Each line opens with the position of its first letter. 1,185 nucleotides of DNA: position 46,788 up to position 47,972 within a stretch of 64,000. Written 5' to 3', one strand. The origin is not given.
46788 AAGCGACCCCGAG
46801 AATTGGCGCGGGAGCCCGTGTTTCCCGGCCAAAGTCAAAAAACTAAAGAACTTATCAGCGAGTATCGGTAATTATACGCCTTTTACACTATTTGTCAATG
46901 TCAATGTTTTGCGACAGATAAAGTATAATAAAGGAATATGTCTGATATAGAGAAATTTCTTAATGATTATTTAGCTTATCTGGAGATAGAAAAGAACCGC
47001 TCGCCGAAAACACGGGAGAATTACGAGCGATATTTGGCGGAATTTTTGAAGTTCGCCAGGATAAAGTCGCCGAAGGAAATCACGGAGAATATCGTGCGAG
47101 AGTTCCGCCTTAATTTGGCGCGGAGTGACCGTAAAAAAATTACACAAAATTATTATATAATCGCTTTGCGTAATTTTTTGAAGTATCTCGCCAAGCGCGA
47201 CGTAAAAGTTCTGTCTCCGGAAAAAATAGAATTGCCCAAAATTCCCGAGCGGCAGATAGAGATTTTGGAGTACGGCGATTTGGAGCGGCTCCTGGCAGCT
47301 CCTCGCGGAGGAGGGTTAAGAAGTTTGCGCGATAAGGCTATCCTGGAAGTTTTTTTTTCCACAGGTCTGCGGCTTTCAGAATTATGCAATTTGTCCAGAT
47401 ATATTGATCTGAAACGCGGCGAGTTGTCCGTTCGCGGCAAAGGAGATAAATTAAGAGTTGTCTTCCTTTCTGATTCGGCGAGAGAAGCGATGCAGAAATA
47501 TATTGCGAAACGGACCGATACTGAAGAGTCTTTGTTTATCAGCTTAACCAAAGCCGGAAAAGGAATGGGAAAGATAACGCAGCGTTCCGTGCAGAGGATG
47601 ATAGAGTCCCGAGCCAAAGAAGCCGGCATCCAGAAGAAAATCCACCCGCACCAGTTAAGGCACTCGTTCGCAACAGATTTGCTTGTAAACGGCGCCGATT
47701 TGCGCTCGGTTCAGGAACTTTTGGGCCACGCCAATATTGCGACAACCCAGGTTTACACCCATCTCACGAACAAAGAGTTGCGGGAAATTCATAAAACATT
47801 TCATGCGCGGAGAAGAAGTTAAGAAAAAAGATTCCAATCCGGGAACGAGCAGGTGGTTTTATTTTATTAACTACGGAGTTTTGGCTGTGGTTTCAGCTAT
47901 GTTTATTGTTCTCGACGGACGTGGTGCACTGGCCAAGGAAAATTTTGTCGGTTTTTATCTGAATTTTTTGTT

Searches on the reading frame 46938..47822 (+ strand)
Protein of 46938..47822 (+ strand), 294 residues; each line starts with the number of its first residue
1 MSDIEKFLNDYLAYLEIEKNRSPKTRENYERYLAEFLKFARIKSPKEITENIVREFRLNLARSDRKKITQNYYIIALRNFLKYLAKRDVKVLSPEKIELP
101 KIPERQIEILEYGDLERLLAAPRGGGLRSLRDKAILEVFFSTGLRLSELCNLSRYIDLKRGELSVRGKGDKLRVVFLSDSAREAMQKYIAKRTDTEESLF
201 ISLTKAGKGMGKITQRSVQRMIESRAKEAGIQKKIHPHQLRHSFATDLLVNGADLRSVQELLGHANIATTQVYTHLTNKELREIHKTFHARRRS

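Call 17: find_homologous_proteins(query=window:46938-47822:+, max_evalue=1e-40)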
Query window:46938-47822:+ (294 aa): 7969 proteins with E <= 1e-40 among 8000 candidates; the best 120 are listed.
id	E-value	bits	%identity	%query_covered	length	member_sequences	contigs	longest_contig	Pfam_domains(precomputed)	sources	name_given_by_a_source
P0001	4.0e-184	628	100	100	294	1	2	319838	PF13495.13,PF00589.28,PF02899.24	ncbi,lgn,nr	ncbi:MAG: tyrosine-type recombinase/integrase [Patescibacteria group bacterium]|nr:tyrosine-type rec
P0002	1.5e-160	551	86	100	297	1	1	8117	PF13495.13,PF00589.28,PF02899.24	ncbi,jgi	jgi:site-specific recombinase XerD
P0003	1.8e-155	534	84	100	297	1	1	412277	PF13495.13,PF00589.28,PF02899.24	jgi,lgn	-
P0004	1.8e-155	534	84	100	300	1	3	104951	PF13495.13,PF00589.28,PF02899.24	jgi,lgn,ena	jgi:site-specific recombinase XerD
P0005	7.7e-155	532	84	100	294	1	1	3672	PF13495.13,PF00589.28,PF02899.24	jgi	jgi:site-specific recombinase XerD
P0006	1.1e-154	532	83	100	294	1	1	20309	PF13495.13,PF00589.28,PF02899.24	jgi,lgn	jgi:site-specific recombinase XerD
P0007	1.6e-154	531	83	100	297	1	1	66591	PF13495.13,PF00589.28,PF02899.24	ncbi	-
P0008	3.6e-154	530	82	100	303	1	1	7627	PF13495.13,PF00589.28,PF02899.24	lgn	-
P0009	2.0e-153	528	82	100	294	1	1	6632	PF13495.13,PF00589.28,PF02899.24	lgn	-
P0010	4.1e-152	523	81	100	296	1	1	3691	PF13495.13,PF13102.13,PF00589.28,PF02899.24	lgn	-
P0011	4.1e-152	523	81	100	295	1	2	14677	PF13495.13,PF13102.13,PF00589.28,PF02899.24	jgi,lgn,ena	-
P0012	4.6e-152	523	84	97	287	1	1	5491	PF13495.13,PF13102.13,PF00589.28,PF02899.24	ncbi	-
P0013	1.8e-151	521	80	100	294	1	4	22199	PF13495.13,PF00589.28,PF02899.24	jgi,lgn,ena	-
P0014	7.1e-151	519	80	100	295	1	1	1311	PF13495.13,PF13102.13,PF00589.28,PF02899.24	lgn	-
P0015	4.2e-150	517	81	100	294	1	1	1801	PF13495.13,PF00589.28,PF02899.24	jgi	jgi:site-specific recombinase XerD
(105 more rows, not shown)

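Call 18: find_encoding_contigs(protein=P0002, flank=2500, max_places=2)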
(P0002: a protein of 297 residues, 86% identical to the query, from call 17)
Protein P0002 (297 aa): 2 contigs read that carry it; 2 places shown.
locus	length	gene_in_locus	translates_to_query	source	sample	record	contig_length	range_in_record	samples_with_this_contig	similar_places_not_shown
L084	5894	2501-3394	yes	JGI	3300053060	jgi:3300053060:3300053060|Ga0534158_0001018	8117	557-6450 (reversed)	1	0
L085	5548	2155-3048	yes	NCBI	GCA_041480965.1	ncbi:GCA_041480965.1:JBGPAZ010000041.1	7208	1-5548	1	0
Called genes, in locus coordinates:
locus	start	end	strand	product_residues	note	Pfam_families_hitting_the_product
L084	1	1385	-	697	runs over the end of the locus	PF01138:RNase_PH, PF03725:RNase_PH_C (faint), PF01138:RNase_PH, PF00013:KH_1 (weak), PF00575:S1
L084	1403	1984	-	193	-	PF01936:NYN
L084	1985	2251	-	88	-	PF00312:Ribosomal_S15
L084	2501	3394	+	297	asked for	PF13495:Phage_int_SAM_4, PF02899:Phage_int_SAM_1, PF00589:Phage_integrase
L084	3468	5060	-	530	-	-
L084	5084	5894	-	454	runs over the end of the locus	?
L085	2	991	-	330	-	?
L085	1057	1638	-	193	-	PF01936:NYN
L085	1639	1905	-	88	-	PF00312:Ribosomal_S15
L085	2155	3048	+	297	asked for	PF13495:Phage_int_SAM_4, PF02899:Phage_int_SAM_1, PF00589:Phage_integrase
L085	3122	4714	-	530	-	-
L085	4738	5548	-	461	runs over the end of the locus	PF02366:PMT, PF16192:PMT_4TMC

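Call 19: find_encoding_contigs(protein=P0003, flank=2500, max_places=2)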
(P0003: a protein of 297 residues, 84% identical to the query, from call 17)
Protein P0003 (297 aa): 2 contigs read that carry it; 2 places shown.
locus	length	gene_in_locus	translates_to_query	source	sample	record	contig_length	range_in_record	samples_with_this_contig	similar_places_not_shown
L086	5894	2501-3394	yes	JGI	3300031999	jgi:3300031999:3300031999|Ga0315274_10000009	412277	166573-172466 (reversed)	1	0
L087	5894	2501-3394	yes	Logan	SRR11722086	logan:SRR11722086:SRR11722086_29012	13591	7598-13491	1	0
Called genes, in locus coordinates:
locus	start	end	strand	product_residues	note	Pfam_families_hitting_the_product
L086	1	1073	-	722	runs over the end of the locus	PF01138:RNase_PH, PF03725:RNase_PH_C (faint), PF03726:PNPase (weak), PF01138:RNase_PH, PF00013:KH_1 (weak), PF00575:S1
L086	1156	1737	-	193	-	PF01936:NYN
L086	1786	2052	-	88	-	PF00312:Ribosomal_S15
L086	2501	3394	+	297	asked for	PF02899:Phage_int_SAM_1, PF13495:Phage_int_SAM_4, PF00589:Phage_integrase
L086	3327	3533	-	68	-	-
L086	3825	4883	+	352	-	-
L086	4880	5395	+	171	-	-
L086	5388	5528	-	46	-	-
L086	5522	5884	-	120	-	PF18895:T4SS_pilin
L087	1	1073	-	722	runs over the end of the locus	PF01138:RNase_PH, PF03725:RNase_PH_C (faint), PF03726:PNPase (weak), PF01138:RNase_PH, PF00013:KH_1 (weak), PF00575:S1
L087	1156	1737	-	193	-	PF01936:NYN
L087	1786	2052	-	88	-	PF00312:Ribosomal_S15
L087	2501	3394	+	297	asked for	PF02899:Phage_int_SAM_1, PF13495:Phage_int_SAM_4, PF00589:Phage_integrase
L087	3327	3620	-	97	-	-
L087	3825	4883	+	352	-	-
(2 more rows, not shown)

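Call 20: find_encoding_contigs(protein=P0004, flank=2500, max_places=2)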
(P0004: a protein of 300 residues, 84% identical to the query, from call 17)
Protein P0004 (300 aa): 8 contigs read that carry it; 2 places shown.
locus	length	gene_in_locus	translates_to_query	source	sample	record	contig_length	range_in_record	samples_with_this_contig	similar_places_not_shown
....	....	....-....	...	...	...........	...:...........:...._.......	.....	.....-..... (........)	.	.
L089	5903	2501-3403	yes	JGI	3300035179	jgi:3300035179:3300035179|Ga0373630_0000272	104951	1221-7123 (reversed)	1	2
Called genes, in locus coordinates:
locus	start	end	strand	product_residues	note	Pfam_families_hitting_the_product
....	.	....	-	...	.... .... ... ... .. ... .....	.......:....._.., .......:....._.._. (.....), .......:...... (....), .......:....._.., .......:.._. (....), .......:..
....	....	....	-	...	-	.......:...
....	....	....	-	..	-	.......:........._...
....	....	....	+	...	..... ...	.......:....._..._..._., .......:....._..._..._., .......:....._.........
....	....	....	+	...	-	-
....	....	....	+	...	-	-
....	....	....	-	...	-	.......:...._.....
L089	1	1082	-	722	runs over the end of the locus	PF01138:RNase_PH, PF03725:RNase_PH_C (faint), PF03726:PNPase (weak), PF01138:RNase_PH, PF00013:KH_1 (weak), PF00575:S1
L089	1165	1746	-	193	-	PF01936:NYN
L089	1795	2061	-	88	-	PF00312:Ribosomal_S15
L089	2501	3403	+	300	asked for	PF13495:Phage_int_SAM_4, PF02899:Phage_int_SAM_1, PF00589:Phage_integrase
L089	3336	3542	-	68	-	-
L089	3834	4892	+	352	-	-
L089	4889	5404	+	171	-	-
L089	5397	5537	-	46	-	-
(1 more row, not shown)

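Call 21: find_encoding_contigs(protein=P0006, flank=2500, max_places=2)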
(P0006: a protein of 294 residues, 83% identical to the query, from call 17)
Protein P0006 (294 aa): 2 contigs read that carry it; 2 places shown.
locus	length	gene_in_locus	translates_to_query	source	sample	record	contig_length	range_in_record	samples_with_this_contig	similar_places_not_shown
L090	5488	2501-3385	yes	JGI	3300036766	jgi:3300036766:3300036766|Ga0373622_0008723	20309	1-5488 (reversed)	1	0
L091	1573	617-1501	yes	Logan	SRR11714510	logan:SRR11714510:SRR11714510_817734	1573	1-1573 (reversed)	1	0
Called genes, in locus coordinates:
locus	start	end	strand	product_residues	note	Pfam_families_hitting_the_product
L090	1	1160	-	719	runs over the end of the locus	PF01138:RNase_PH, PF03725:RNase_PH_C, PF03726:PNPase (weak), PF01138:RNase_PH, PF00013:KH_1 (weak), PF00575:S1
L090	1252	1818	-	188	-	PF01936:NYN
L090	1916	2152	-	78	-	PF00312:Ribosomal_S15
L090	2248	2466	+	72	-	-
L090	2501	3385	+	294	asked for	PF02899:Phage_int_SAM_1, PF13495:Phage_int_SAM_4 (weak), PF00589:Phage_integrase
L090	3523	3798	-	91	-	-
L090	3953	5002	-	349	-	PF03544:TonB_C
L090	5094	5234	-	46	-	-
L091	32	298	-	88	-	PF00312:Ribosomal_S15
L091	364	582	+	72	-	-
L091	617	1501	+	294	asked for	PF02899:Phage_int_SAM_1, PF13495:Phage_int_SAM_4 (weak), PF00589:Phage_integrase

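Call 22: find_encoding_contigs(protein=P0007, flank=2500, max_places=2)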
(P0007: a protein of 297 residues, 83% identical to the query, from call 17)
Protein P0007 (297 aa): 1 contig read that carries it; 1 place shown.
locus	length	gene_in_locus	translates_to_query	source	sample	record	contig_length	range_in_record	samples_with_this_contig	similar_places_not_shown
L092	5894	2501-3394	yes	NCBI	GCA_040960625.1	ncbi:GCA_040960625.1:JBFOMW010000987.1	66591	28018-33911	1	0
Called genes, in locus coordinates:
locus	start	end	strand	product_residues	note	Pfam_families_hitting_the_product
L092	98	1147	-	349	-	PF00089:Trypsin, PF13365:Trypsin_2, PF13180:PDZ_2, PF17820:PDZ_6 (weak)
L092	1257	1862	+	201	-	-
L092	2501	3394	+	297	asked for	PF02899:Phage_int_SAM_1, PF13495:Phage_int_SAM_4, PF00589:Phage_integrase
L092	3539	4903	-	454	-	PF02366:PMT, PF16192:PMT_4TMC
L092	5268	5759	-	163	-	-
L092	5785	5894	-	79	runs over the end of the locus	PF01541:GIY-YIG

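Call 28: find_related_loci(query=window:46938-47822:+, collection=metagenome_contigs, flank=2000)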
Query window:46938-47822:+ (294 aa) in metagenome_contigs; peptide patterns used: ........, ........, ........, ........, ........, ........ (x = any residue, [..] = any of these).
543 stretches matched a pattern; 207 encode a relative of the query (tblastn E <= 1e-3); the best 80 are kept; 80 distinct loci.
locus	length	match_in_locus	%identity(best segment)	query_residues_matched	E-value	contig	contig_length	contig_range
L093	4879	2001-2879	84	1-293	1e-167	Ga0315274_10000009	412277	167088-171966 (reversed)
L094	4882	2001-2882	81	1-294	3e-163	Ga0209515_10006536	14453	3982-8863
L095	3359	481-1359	80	1-293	2e-167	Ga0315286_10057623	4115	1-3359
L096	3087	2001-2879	80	1-293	4e-167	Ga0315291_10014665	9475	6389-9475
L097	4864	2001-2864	80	2-289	8e-156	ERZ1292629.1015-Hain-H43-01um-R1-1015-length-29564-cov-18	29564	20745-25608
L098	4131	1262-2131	77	1-290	7e-155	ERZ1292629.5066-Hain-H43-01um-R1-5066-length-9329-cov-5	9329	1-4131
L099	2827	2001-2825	83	1-275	1e-159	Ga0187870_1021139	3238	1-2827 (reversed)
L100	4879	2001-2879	74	1-293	6e-150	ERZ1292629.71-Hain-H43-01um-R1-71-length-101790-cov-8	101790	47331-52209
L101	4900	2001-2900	75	1-289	9e-150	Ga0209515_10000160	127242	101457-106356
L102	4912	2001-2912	71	1-294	1e-146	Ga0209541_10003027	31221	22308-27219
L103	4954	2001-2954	72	1-293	1e-146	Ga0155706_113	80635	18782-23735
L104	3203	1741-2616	72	1-293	2e-151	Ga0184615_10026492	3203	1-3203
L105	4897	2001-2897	71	1-293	1e-144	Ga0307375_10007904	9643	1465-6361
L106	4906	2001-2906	71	1-293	2e-143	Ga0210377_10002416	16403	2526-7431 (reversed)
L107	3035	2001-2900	71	2-294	5e-145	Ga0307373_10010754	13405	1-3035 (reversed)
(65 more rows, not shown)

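Call 39: search_protein_families(library=pfam, proteins=[L090:2248-2466:+], max_evalue=1)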
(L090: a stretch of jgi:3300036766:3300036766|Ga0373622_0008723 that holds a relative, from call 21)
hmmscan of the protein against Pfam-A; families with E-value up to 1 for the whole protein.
L090:2248-2466:+ (72 aa): 0 families

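Call 60: search_protein_families(library=ncbifam, proteins=[window:46938-47822:+], max_evalue=0.00001)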
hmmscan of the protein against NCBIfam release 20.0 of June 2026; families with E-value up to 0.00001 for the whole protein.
window:46938-47822:+ (294 aa): 12 families
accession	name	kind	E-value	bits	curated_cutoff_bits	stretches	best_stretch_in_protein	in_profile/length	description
TIGR02224.1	recomb_XerC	equivalog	3.2e-74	250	335.15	1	10-292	2-293/295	tyrosine recombinase XerC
NF040815.2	recomb_XerA_Arch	equivalog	7.8e-73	245.3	220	1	9-284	1-262/263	site-specific tyrosine recombinase/integron integrase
TIGR02225.1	recomb_XerD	equivalog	9.4e-73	245.1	329.6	1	10-291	2-289/290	site-specific tyrosine recombinase XerD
NF001399.0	PRK00283.1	subfamily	1.9e-69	234.2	279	1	5-292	6-299/300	tyrosine recombinase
NF002331.0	PRK01287.1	subfamily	7e-46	156.9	371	1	6-292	28-328/365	site-specific tyrosine recombinase XerC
TIGR02249.1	integrase_gron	subfamily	3.6e-35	121.8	265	2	213-284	237-308/315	integron integrase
NF003462.0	PRK05084.1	equivalog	2.8e-30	105.3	267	1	131-285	196-353/360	tyrosine recombinase XerS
NF011946.0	PRK15417.1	equivalog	2.4e-21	76.3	435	1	215-278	254-317/337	integron integrase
NF007371.0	PRK09871.1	subfamily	8.5e-17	61.3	222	1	128-275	24-173/198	tyrosine-type DNA invertase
NF007370.0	PRK09870.1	subfamily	1.3e-15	57.6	221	1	108-285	11-188/200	tyrosine-type DNA invertase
NF041502.1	integrase_1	equivalog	1.2e-08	34.2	350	0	195-287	284-371/484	site-specific integrase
NF040693.1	recomb_GmtY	equivalog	3.5e-06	26.5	340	0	218-283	378-439/441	gamma-mobile-trio recombinase GmtY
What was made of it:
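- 46938..47822 (+): Divergent XerA-like tyrosine recombinase gene. It is the upstream neighbour, not part of the RNA unit. The XerC, XerD and integron-integrase models score below their cutoffs (call 60).
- On Integron / IMEX-type cassette: TIGR02249 scores 121.8 bits, below its cutoff of 265 (call 60).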

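Call 61: find_encoding_contigs(protein=P0005, flank=1500, max_places=1)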
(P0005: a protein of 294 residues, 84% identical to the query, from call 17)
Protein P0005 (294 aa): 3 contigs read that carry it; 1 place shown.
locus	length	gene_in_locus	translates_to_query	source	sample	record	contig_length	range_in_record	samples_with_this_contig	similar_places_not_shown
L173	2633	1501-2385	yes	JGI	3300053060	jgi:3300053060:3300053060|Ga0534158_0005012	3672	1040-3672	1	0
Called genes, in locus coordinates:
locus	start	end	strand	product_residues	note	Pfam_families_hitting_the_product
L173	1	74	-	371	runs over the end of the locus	?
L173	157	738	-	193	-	PF01936:NYN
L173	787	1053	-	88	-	PF00312:Ribosomal_S15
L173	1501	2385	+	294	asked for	PF02899:Phage_int_SAM_1, PF13495:Phage_int_SAM_4, PF00589:Phage_integrase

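Call 62: find_encoding_contigs(protein=P0008, flank=1500, max_places=1)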
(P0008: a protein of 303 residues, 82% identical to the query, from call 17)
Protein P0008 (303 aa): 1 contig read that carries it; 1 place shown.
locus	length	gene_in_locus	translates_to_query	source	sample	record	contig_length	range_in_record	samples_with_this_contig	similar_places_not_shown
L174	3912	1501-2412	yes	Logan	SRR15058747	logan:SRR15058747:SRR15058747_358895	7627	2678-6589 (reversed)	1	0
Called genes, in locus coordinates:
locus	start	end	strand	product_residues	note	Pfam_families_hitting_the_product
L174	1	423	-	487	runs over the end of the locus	?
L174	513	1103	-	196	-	PF01936:NYN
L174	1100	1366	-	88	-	PF00312:Ribosomal_S15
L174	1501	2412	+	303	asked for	PF02899:Phage_int_SAM_1, PF13495:Phage_int_SAM_4, PF00589:Phage_integrase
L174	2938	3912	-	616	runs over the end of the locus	PF00082:Peptidase_S8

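Call 63: find_encoding_contigs(protein=P0009, flank=1500, max_places=1)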
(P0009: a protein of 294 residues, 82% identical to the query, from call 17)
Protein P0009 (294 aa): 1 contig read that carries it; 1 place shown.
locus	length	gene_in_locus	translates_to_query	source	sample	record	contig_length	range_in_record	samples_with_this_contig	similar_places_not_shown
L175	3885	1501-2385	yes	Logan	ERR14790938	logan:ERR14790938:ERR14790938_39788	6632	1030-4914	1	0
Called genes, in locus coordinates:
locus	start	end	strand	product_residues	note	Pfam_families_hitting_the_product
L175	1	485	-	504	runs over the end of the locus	?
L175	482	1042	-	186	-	PF01936:NYN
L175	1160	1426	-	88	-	PF00312:Ribosomal_S15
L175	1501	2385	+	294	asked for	PF02899:Phage_int_SAM_1, PF13495:Phage_int_SAM_4, PF00589:Phage_integrase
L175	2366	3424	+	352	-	PF14378:PAP2_3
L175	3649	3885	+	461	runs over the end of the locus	-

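Call 64: find_encoding_contigs(protein=P0012, flank=1500, max_places=1)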
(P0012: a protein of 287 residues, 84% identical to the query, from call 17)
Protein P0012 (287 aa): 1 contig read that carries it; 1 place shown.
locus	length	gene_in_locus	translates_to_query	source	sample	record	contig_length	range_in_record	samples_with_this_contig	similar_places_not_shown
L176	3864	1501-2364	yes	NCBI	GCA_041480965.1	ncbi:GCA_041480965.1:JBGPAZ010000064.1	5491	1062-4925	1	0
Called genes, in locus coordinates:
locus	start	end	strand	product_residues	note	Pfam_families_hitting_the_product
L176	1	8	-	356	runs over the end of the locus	?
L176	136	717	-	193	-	PF01936:NYN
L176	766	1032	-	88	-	PF00312:Ribosomal_S15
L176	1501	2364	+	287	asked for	PF02899:Phage_int_SAM_1, PF13102:Phage_int_SAM_5 (faint), PF13495:Phage_int_SAM_4, PF00589:Phage_integrase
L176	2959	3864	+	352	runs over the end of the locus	-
